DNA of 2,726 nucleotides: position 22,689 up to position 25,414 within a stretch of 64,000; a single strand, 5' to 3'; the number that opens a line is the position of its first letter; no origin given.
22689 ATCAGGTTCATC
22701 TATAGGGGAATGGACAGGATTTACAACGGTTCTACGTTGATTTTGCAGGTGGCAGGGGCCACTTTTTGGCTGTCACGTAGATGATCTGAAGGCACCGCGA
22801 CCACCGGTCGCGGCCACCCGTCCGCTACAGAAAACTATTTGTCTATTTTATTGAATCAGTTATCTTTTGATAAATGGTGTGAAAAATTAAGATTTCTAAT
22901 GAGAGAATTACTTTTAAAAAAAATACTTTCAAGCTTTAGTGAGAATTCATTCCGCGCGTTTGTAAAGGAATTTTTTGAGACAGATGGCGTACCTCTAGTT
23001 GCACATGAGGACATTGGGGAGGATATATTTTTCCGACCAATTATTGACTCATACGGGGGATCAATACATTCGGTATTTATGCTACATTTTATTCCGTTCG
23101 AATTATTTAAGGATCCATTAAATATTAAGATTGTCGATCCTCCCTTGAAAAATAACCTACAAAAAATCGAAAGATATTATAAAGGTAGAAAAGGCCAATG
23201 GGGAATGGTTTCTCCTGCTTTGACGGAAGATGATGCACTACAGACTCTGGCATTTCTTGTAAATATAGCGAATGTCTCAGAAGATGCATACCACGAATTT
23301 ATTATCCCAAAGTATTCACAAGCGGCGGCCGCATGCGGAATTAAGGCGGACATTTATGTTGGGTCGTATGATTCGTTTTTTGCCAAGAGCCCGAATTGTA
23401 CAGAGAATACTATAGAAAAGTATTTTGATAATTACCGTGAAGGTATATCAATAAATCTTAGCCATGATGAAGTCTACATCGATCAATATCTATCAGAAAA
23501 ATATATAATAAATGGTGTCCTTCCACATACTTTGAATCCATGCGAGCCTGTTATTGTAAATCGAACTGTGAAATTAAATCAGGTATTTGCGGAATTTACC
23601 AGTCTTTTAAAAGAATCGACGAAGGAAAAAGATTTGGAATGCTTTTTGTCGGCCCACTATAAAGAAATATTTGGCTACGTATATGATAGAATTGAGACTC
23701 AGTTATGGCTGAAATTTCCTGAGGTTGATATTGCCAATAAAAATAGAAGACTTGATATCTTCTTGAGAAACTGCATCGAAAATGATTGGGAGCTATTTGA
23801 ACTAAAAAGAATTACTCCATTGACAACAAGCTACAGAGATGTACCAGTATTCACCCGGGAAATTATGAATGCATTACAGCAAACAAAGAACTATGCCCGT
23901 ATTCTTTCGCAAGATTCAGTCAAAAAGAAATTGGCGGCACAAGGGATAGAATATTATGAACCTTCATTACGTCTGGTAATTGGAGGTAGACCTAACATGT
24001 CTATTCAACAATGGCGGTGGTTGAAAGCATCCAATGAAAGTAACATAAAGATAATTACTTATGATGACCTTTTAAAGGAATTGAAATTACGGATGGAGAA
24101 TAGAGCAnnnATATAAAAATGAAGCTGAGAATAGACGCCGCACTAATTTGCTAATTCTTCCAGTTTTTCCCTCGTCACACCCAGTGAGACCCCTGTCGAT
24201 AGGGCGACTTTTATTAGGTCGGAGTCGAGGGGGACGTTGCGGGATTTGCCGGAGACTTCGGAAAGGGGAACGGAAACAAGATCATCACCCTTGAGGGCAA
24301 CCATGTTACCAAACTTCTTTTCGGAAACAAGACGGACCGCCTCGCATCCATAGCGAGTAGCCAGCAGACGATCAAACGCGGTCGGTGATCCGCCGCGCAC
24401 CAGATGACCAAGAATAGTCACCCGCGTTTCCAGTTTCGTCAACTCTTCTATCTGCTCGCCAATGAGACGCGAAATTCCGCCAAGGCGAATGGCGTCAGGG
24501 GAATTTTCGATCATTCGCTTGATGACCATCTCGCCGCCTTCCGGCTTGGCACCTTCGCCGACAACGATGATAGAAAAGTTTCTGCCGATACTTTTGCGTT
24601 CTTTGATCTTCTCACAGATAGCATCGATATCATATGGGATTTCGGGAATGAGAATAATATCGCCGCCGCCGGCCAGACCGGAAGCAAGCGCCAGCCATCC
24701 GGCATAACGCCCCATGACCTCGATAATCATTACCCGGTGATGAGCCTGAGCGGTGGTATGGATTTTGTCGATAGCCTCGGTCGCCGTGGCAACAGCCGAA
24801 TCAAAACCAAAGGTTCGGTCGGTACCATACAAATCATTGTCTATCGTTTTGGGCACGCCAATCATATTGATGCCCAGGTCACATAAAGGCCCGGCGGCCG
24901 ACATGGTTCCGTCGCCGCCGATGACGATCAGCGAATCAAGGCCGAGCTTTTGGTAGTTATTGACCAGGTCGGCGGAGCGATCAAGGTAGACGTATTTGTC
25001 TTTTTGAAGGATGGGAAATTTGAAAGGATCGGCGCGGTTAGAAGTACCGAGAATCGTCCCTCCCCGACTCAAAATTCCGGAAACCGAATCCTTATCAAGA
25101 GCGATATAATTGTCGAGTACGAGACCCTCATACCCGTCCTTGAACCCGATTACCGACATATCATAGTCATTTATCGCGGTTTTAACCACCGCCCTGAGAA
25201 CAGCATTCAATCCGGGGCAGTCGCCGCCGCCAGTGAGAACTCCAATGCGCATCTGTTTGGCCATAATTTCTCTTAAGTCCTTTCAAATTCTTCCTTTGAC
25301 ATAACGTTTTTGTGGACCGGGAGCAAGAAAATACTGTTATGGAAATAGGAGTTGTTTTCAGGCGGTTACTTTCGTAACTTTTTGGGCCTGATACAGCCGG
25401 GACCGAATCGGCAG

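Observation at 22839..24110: AT-rich orphan gene encoding a PD-(D/E)xK nuclease-fold protein wedged between hflX and pfkA: candidate single-gene defence island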

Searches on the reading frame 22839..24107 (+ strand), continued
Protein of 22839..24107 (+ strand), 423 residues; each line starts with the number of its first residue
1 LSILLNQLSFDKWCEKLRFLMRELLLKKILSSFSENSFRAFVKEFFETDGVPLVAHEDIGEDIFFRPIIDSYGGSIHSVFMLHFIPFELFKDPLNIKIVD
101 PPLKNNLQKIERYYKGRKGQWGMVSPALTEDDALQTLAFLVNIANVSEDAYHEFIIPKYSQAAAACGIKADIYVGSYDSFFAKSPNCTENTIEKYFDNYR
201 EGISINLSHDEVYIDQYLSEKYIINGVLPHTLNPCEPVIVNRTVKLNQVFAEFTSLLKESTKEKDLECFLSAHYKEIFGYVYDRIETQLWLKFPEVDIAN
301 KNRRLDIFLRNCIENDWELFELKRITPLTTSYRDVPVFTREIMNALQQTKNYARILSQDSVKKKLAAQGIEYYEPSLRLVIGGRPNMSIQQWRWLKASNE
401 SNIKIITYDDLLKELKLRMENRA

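Call 96: search_protein_families(library=padloc, proteins=[L082:7415-8434:+, L082:8447-9577:+, L169:2951-4093:+, L169:4093-5055:+, L167:3266-4084:-, L167:4080-4805:-, L166:2299-3165:+, L166:3174-3917:+, L170:6434-7453:+, L168:3404-4357:-], max_evalue=0.001)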
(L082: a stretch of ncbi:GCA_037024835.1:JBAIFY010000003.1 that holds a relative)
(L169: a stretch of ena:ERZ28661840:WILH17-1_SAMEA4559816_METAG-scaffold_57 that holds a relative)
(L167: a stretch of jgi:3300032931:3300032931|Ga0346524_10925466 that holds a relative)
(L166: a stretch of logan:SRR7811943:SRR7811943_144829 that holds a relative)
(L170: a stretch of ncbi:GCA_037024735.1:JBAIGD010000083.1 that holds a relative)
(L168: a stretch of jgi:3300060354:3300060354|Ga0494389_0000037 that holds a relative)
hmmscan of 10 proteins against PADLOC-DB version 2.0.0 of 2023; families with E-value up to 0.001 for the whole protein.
L082:7415-8434:+ (340 aa): 0 families

L082:8447-9577:+ (377 aa): 5 families
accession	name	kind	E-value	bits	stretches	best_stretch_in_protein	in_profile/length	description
PDLC04567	PDC-M30A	-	7.3e-21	72.6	2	132-254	151-275/381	-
PDLC04566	PDC-M30A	-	1.9e-09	35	1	19-252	24-257/372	-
PDLC04635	PDC-M41A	-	4.7e-07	28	1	13-197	12-213/298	-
PDLC04568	PDC-M30A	-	1.8e-05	22.3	1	63-186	65-193/368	-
PDLC04636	PDC-M41A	-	2.5e-05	22.2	0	186-251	207-268/281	-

L169:2951-4093:+ (381 aa): 3 families
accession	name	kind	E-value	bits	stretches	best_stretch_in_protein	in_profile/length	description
PDLC04567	PDC-M30A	-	1.9e-11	41.6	2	7-93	8-99/381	-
PDLC04566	PDC-M30A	-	5.3e-10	36.9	1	1-206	1-207/372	-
PDLC04568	PDC-M30A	-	6.5e-07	27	1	36-146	39-158/368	-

L169:4093-5055:+ (321 aa): 0 families

L167:3266-4084:- (272 aa): 6 families
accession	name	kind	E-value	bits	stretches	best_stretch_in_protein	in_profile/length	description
PDLC04635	PDC-M41A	-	8.6e-23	79.7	1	17-201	9-218/298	-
PDLC04636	PDC-M41A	-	2.4e-22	78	1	17-167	7-167/281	-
PDLC04638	PDC-M41A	-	1e-09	36.4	1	8-198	3-197/275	-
PDLC04568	PDC-M30A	-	2.1e-08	31.9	1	35-164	31-175/368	-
PDLC04566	PDC-M30A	-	1.4e-06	25.6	1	18-163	12-176/372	-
PDLC04637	PDC-M41A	-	0.00029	18.3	1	73-168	10-111/226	-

L167:4080-4805:- (241 aa): 2 families
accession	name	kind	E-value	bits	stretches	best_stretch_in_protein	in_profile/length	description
PDLC04639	PDC-M41B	-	1.5e-114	379.4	1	3-236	3-236/241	-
PDLC04569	PDC-M30B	-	5.6e-111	367.9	1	3-236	3-236/241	-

L166:2299-3165:+ (289 aa): 5 families
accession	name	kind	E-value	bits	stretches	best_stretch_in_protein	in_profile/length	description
PDLC04635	PDC-M41A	-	2.6e-110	367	1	4-288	3-295/298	-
PDLC04636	PDC-M41A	-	4.6e-52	175.5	1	5-282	2-275/281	-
PDLC04638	PDC-M41A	-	3.6e-20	70.7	1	10-287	12-270/275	-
PDLC04637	PDC-M41A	-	9e-14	49.4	1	81-270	15-207/226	-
PDLC04568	PDC-M30A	-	9.8e-05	19.8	0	89-177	87-180/368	-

L166:3174-3917:+ (248 aa): 2 families
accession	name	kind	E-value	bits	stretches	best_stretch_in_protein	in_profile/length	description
PDLC04639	PDC-M41B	-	5.4e-123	407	1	1-237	1-236/241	-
PDLC04569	PDC-M30B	-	2.9e-117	388.4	1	4-238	3-237/241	-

L170:6434-7453:+ (340 aa): 0 families

L168:3404-4357:- (317 aa): 0 families

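Call 100: find_related_loci(query=A2, collection=viral_contigs, flank=8000)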
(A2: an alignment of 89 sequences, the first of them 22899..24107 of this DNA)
Query A2 (403 aa) in viral_contigs; peptide patterns used: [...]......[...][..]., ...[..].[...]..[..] (x = any residue, [..] = any of these).
34 stretches matched a pattern, but none encodes a relative of the query by tblastn (E <= 1e-3).

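Call 102: search_protein_families(library=phrogs, proteins=[window:22899-24107:+], max_evalue=0.01)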
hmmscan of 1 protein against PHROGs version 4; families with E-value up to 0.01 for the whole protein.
window:22899-24107:+ (403 aa): 0 families

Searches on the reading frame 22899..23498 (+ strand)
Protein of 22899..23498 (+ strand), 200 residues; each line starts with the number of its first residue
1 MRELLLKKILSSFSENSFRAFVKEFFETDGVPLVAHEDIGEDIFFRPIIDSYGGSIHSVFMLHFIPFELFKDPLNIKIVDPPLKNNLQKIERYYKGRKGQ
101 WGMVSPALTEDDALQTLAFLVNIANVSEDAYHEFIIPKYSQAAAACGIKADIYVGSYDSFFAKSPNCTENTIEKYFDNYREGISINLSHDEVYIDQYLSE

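Call 46: predict_structure(alignment_id=A3)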
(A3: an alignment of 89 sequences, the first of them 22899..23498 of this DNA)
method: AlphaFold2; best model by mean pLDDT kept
length: 200 residues; sequences in the alignment: 89
mean_pLDDT: 88.6   pTM: 0.82
mean pLDDT of the five models: 88.6, 88.4, 87.6, 87.4, 86.6
residues with pLDDT >= 90: 112; 70-90: 80; 50-70: 7; < 50: 1
segments of 3 or more residues with pLDDT < 50: none
pLDDT, mean of each block of 10 residues (from residue 1): 84 89 91 88 92 94 84 78 94 96 88 97 90 94 97 95 92 83 76 70
secondary structure, 60 per line:
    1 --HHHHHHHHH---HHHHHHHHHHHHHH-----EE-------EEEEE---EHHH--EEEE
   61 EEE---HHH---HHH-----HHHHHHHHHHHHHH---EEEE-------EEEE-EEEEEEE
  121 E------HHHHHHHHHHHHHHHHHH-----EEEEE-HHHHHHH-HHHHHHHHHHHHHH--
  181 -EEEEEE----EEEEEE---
elements in order: H3-11 H15-28 E43-47 E57-63 H81-94 E98-101 E109-112 E114-121 H128-145 E151-155 H157-163 H165-178 E182-187 E192-197

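Call 72: search_protein_representatives(alignment_id=A5)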
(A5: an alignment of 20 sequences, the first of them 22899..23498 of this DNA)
Query: 20 sequences, 203 profile positions. Proteins with E-value up to 0.001 (for the whole library): 122; up to 1e-10: 88; up to 1e-30: 35. The best 122 are listed.
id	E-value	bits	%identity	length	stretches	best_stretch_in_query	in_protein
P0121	3.6e-80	284.4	-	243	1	1-203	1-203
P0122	9.9e-75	266.6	-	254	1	1-203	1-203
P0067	2.1e-72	259.0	-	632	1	2-203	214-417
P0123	1.2e-68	246.8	-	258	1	1-203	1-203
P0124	5.2e-66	238.1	-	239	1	1-203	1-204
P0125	1.1e-62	227.3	-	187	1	1-186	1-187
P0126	2.1e-62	226.4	-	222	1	1-202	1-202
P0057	1.6e-60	220.2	-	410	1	1-203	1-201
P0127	6.5e-60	218.2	-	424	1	2-203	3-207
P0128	1.8e-57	210.3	-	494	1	2-203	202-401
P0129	8.7e-56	204.7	-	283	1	1-197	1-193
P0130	9.2e-55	201.4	-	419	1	6-203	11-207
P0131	4.5e-54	199.1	-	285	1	1-203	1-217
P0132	4.0e-53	196.1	-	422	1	2-193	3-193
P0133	6.1e-53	195.5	-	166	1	2-146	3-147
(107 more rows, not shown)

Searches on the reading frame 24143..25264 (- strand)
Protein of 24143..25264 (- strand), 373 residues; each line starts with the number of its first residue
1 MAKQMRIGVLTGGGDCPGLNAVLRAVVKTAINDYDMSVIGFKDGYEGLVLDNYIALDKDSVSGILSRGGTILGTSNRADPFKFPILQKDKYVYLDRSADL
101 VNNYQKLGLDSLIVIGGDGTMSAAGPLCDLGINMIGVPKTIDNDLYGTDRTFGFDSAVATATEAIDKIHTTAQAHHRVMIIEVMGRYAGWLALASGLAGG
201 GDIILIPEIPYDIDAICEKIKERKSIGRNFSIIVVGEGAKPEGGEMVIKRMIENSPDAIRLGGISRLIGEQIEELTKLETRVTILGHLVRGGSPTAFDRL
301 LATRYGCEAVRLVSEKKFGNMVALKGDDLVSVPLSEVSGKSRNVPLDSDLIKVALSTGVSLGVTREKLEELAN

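Call 3: search_protein_families(library=pfam, proteins=[window:24143-25264:-], max_evalue=1)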
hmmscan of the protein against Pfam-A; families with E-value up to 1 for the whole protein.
window:24143-25264:- (373 aa): 5 families
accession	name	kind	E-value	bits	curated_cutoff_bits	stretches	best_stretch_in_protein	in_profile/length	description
PF00365.25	PFK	-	3.7e-108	361.5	30.9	1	6-312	1-276/277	Phosphofructokinase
PF01513.26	NAD_kinase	-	0.0021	18.8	25.5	1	96-138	60-103/130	ATP-NAD kinase N-terminal domain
PF00781.29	DAGK_cat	-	0.03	14.4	23.6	1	98-124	45-71/125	Diacylglycerol kinase catalytic domain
PF16480.10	DUF5057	-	0.037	13.9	27.9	1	29-53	333-357/378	Domain of unknown function (DUF5057)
PF03342.19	Rhabdo_M1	-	0.16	11.9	27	1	137-171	143-177/220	Rhabdovirus M1 matrix protein (M1 polymerase-associated protein)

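Call 14: find_related_loci(query=window:24143-25264:-, collection=genome_contigs, flank=6000)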
Query window:24143-25264:- (373 aa) in genome_contigs; peptide patterns used: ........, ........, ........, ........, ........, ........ (x = any residue, [..] = any of these).
600 stretches matched a pattern (row limit reached: there are more); 237 encode a relative of the query (tblastn E <= 1e-3); the best 80 are kept; 80 distinct loci.
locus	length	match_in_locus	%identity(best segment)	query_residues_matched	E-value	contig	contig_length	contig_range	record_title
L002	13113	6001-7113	77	1-371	0e+0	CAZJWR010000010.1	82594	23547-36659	MAG TPA_asm: uncultured Ignavibacteriales bacterium isolate SRP214966_co4_518 genome assembly, contig: NODE_109_length_8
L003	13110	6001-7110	74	3-372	0e+0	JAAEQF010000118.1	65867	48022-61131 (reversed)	MAG: FCB group bacterium isolate Gpa_11 GpaG_CONTIG756180, whole genome shotgun sequence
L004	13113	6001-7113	73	1-371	0e+0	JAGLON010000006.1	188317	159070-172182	MAG: Candidatus Zixiibacteriota bacterium isolate RS_7_36 ROV157_7.bin.36.fa_6, whole genome shotgun sequence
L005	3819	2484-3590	72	4-372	0e+0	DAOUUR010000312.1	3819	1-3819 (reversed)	MAG TPA_asm: bacterium isolate CSMAG_828 CSMAG_828_k141_1649349_length_3819_cov_6.0000, whole genome shotgun sequence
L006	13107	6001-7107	70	1-371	1e-176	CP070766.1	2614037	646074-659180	MAG: Candidatus Zixiibacteriota bacterium isolate bin25 chromosome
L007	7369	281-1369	70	1-363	3e-176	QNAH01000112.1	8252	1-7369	MAG: Candidatus Zixiibacteriota bacterium isolate B117_G9 B117_Guay9_scaffold_12561, whole genome shotgun sequence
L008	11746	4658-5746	71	1-363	3e-175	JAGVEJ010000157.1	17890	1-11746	MAG: Candidatus Zixiibacteriota bacterium isolate DeMMO2_6 c_000000095901, whole genome shotgun sequence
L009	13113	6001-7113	69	1-370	1e-174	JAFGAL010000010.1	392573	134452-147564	MAG: Candidatus Zixiibacteriota bacterium isolate Zod_maxbin.0182_1 k87_717450, whole genome shotgun sequence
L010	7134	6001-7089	69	1-363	1e-173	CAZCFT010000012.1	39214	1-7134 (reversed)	MAG TPA_asm: uncultured Ignavibacteriaceae bacterium isolate SRP118108_co4_512 genome assembly, contig: NODE_537_length_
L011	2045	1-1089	68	1-363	0e+0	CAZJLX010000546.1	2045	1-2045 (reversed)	MAG TPA_asm: uncultured Ignavibacteriaceae bacterium isolate binchicken_co129_825 genome assembly, contig: NODE_246155_l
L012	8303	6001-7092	70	1-363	1e-167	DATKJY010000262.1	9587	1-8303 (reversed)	MAG TPA_asm: Candidatus Acidoferrum sp. isolate SMAG_U14643 k141_2428180, whole genome shotgun sequence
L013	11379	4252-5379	66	1-373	6e-166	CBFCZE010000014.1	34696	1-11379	MAG TPA_asm: uncultured bacterium isolate SRR26215683_binner13_Refined_79 genome assembly, contig: ERZ25073488.272, whol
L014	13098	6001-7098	68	1-366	3e-172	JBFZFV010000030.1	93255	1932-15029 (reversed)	MAG: Candidatus Zixiibacteriota bacterium isolate PPR_0627 PPR_0627.fa_k121_547456, whole genome shotgun sequence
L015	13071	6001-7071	68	6-362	1e-165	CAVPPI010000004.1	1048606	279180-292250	MAG: uncultured candidate division Zixibacteria bacterium isolate MFD09964.bin.1.280 genome assembly, contig: contig_263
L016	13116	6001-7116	67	1-370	8e-165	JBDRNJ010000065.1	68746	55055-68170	MAG: bacterium isolate MEGAHIT-group-1.882 k141_624062, whole genome shotgun sequence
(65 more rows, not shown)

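Call 19: search_protein_families(library=pfam, proteins=[L004:7302-8135:+, L004:8140-8874:+, L002:7363-7815:+, L002:7815-8582:+], max_evalue=0.01)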
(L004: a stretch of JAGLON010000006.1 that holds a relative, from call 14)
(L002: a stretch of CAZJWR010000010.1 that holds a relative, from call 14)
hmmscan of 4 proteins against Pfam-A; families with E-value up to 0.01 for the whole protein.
L004:7302-8135:+ (278 aa): 0 families

L004:8140-8874:+ (245 aa): 2 families
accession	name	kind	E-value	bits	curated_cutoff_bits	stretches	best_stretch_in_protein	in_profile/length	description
PF07505.17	DUF5131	-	9.8e-104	346.6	28.9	1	8-237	2-243/243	Protein of unknown function (DUF5131)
PF17338.8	GP88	-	0.00012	22.5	24.4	1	23-150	38-172/230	Gene product 88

L002:7363-7815:+ (151 aa): 1 family
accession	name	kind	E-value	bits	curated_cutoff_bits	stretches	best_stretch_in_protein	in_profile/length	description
PF22398.1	DUF6978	-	5.7e-45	153.3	29.6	1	7-139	1-133/133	Family of unknown function (DUF6978)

L002:7815-8582:+ (256 aa): 2 families
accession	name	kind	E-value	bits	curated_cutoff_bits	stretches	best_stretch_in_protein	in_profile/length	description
PF08862.16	DUF1829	-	5.9e-33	113.6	22.2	1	161-247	1-87/87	Domain of unknown function DUF1829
PF08861.15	DUF1828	-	2.6e-25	89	22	1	34-123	1-91/91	Domain of unknown function DUF1828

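Call 20: search_protein_families(library=padloc, proteins=[L004:7302-8135:+, L004:8140-8874:+, L002:7363-7815:+, L002:7815-8582:+], max_evalue=0.01)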
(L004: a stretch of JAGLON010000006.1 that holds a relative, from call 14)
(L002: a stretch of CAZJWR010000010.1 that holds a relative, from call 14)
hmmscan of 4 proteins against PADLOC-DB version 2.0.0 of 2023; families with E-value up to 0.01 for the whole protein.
L004:7302-8135:+ (278 aa): 5 families
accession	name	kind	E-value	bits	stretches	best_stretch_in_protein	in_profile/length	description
PDLC04638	PDC-M41A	-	1e-60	203.7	1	4-278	6-274/275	-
PDLC04635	PDC-M41A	-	1.2e-46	158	1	10-275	9-295/298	-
PDLC04636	PDC-M41A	-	3.8e-40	136.4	1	10-277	7-279/281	-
PDLC04637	PDC-M41A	-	1.5e-12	45.4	1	61-277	5-222/226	-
PDLC04566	PDC-M30A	-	1.1e-08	32.5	1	4-259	5-249/372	-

L004:8140-8874:+ (245 aa): 2 families
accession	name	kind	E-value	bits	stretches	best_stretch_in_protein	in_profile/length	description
PDLC04639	PDC-M41B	-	3.5e-125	414.2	1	4-240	1-236/241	-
PDLC04569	PDC-M30B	-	1e-122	406.3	1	6-240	2-236/241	-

L002:7363-7815:+ (151 aa): 4 families
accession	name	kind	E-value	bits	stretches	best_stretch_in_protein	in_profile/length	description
PDLC04538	PDC-M24A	-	5.9e-56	186.9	1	6-150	2-145/146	-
PDLC04536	PDC-M24A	-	6.4e-24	82.6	1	2-147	1-143/148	-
PDLC04537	PDC-M24A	-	6e-11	40.5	1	7-96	2-90/166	-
PDLC04533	PDC-M24A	-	4e-06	24.9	1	7-139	2-133/151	-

L002:7815-8582:+ (256 aa): 2 families
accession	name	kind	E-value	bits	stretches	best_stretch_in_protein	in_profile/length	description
PDLC04539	PDC-M24B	-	2.9e-105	349.4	1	4-256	3-255/255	-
PDLC04540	PDC-M24B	-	1.6e-16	58.7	1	27-255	22-254/256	-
